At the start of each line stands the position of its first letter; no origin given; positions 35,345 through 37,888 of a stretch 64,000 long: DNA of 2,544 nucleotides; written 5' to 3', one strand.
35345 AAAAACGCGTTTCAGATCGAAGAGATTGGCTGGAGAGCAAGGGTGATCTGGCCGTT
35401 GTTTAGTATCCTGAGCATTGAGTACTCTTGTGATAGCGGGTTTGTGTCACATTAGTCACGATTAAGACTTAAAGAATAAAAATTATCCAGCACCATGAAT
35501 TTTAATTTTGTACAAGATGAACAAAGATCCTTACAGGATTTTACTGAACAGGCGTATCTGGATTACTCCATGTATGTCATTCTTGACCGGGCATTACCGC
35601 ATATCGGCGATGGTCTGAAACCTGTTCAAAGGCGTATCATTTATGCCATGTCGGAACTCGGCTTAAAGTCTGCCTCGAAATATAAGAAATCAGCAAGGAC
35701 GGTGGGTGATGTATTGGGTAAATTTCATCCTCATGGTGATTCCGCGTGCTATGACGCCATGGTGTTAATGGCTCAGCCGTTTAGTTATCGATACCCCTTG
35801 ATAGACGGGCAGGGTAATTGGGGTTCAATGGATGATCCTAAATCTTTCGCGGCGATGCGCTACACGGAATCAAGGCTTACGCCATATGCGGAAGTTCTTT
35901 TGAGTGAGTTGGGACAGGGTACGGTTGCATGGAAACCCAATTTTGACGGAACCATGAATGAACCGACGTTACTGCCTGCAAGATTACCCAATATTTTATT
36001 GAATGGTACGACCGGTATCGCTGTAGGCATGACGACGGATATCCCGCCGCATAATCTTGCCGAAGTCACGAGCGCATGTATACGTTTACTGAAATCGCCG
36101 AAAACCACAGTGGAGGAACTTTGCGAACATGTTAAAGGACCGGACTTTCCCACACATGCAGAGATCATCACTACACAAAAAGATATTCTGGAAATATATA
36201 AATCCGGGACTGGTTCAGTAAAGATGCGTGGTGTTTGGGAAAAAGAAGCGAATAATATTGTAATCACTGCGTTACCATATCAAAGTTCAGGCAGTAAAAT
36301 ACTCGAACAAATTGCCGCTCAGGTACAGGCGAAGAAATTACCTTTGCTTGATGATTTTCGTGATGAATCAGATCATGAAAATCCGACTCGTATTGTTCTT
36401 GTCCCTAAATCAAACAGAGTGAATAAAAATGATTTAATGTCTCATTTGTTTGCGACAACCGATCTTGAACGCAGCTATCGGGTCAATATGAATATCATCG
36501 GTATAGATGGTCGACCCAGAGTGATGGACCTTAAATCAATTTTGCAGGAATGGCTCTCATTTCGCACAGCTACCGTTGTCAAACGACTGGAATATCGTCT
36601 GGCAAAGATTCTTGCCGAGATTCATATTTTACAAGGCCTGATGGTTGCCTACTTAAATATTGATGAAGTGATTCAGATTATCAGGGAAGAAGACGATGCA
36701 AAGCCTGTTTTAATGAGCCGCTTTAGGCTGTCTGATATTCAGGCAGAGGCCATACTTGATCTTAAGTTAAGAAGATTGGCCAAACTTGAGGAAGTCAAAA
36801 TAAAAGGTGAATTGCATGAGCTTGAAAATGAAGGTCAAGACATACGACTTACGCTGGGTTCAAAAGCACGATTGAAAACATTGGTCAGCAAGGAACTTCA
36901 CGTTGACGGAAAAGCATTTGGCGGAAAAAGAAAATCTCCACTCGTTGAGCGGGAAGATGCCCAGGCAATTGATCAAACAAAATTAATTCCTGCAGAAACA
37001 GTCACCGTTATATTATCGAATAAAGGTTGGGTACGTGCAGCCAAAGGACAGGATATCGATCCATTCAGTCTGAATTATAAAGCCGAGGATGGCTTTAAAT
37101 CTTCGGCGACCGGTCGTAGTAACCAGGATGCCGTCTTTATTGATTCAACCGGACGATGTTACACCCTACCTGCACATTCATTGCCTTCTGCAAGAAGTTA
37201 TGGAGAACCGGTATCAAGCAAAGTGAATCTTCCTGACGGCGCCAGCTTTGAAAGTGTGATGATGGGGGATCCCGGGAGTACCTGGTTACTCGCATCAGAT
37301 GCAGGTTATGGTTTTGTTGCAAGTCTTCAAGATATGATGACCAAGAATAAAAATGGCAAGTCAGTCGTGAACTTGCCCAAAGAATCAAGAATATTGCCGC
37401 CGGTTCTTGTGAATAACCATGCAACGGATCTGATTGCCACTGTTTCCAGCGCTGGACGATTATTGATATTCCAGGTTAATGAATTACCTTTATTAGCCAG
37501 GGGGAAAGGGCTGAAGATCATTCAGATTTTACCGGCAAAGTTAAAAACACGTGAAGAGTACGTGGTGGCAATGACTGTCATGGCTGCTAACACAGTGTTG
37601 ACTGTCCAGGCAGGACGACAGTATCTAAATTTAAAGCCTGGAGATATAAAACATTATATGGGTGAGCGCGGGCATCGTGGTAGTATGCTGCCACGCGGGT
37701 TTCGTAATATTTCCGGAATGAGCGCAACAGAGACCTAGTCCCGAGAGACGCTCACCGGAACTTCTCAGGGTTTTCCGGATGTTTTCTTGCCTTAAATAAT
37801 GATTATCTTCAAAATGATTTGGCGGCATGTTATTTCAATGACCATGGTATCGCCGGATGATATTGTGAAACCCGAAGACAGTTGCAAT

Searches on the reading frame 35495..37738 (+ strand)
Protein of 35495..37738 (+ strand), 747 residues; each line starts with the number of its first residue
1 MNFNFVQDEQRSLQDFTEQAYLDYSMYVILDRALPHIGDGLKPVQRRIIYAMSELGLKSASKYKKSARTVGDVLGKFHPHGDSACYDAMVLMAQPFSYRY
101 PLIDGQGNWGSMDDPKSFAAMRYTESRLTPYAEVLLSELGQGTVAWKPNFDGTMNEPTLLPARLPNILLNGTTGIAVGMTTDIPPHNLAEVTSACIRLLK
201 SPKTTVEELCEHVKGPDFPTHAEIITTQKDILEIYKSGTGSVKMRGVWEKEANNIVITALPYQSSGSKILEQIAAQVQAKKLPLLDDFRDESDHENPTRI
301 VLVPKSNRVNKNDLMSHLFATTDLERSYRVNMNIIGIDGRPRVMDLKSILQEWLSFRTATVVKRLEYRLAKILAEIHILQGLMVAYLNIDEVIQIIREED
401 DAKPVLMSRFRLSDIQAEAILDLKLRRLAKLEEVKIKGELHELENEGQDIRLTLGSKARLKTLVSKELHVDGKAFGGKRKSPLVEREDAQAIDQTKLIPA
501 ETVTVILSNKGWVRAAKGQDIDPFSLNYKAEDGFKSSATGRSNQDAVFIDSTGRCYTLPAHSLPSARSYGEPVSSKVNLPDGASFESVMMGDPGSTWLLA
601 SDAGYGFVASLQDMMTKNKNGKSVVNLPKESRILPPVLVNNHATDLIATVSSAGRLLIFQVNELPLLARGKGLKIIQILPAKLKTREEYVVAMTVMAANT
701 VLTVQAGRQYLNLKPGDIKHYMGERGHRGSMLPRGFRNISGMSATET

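Call 28: search_protein_families(library=pfam, proteins=[window:35495-37738:+], max_evalue=0.00001)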
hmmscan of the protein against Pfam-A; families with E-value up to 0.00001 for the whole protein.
window:35495-37738:+ (747 aa): 2 families
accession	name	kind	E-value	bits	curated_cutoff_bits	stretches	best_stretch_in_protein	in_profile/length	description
PF00521.26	DNA_topoisoIV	-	3.4e-142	474.8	31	1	32-468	1-431/432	DNA gyrase/topoisomerase IV, subunit A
PF03989.18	DNA_gyraseA_C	-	8.8e-08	31.9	27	0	645-694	1-45/48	DNA gyrase C-terminal domain, beta-propeller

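Call 29: find_related_loci(query=window:35495-37738:+, collection=genome_contigs, flank=1000)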
Query window:35495-37738:+ (747 aa) in genome_contigs; peptide patterns used: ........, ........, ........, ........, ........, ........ (x = any residue, [..] = any of these).
560 stretches matched a pattern; 459 encode a relative of the query (tblastn E <= 1e-3); the best 80 are kept; 80 distinct loci.
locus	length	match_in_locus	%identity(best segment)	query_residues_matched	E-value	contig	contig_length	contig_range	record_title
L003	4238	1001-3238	87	2-747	0e+0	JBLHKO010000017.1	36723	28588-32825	MAG: Gammaproteobacteria bacterium isolate 3300054698_163 Ga0535670_0001248, whole genome shotgun sequence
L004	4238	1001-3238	82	2-747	0e+0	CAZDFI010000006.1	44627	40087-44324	MAG TPA_asm: uncultured Enterobacteriaceae bacterium isolate binchicken_co85_92 genome assembly, contig: NODE_499_length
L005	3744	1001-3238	80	1-746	0e+0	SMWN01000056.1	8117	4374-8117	MAG: Gammaproteobacteria bacterium isolate CR02bin7 k141_521379, whole genome shotgun sequence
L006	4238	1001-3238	79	2-747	0e+0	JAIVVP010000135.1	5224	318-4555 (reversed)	MAG: Gemmatimonadota bacterium isolate HYP3_RS_04_7 NODE_3552_length_5224_cov_0.312341, whole genome shotgun sequence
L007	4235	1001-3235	76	2-746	0e+0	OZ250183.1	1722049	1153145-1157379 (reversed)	MAG: Gammaproteobacteria bacterium isolate 199f01e0-4b69-4957-895e-b8a6e33be50a genome assembly, chromosome: 1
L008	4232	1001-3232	71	1-744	0e+0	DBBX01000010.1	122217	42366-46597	MAG TPA_asm: Thiotrichaceae bacterium UBA973 UBA973_contig_332, whole genome shotgun sequence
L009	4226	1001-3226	69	1-742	0e+0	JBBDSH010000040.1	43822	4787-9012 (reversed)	MAG: Gammaproteobacteria bacterium isolate LejiaC_57_24 Lejia_C_2016_length_43822_cov_14, whole genome shotgun sequence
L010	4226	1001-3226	68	1-742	0e+0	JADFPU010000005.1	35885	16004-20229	MAG: Proteobacteria bacterium isolate B75T3L11 B75T3L11_NODE765, whole genome shotgun sequence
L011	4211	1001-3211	65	1-739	0e+0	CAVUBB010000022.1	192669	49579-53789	MAG: uncultured proteobacterium isolate MFD05684.bin.2.147 genome assembly, contig: contig_82218, whole genome shotgun s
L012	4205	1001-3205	65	9-743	0e+0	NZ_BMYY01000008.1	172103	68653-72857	Bacterioplanes sanyensis strain KCTC 32220 sequence08, whole genome shotgun sequence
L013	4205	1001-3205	64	9-743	0e+0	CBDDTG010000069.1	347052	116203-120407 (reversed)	MAG: Bacterioplanes sp. isolate 4bac70c8-ffff-426f-9b67-68e16a3f45a1 genome assembly, contig: contig_69, whole genome sh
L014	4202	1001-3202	64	9-742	0e+0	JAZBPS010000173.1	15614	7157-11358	MAG: Halieaceae bacterium isolate bin.179 k117_3966931, whole genome shotgun sequence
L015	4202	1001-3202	64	9-742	0e+0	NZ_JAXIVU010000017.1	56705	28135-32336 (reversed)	Denitrificimonas halotolerans strain JX-1 NODE_17_length_56705_cov_144.491498, whole genome shotgun sequence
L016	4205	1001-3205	64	9-743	0e+0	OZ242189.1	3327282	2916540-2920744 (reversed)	MAG: Halieaceae bacterium isolate 61d33dc2-a761-4bf4-98a1-452c2c590a1b genome assembly, chromosome: 1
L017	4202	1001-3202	64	9-742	0e+0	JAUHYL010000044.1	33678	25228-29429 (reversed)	MAG: Gammaproteobacteria bacterium isolate 3_bin.63 NODE_1718_length_33678_cov_1.535811, whole genome shotgun sequence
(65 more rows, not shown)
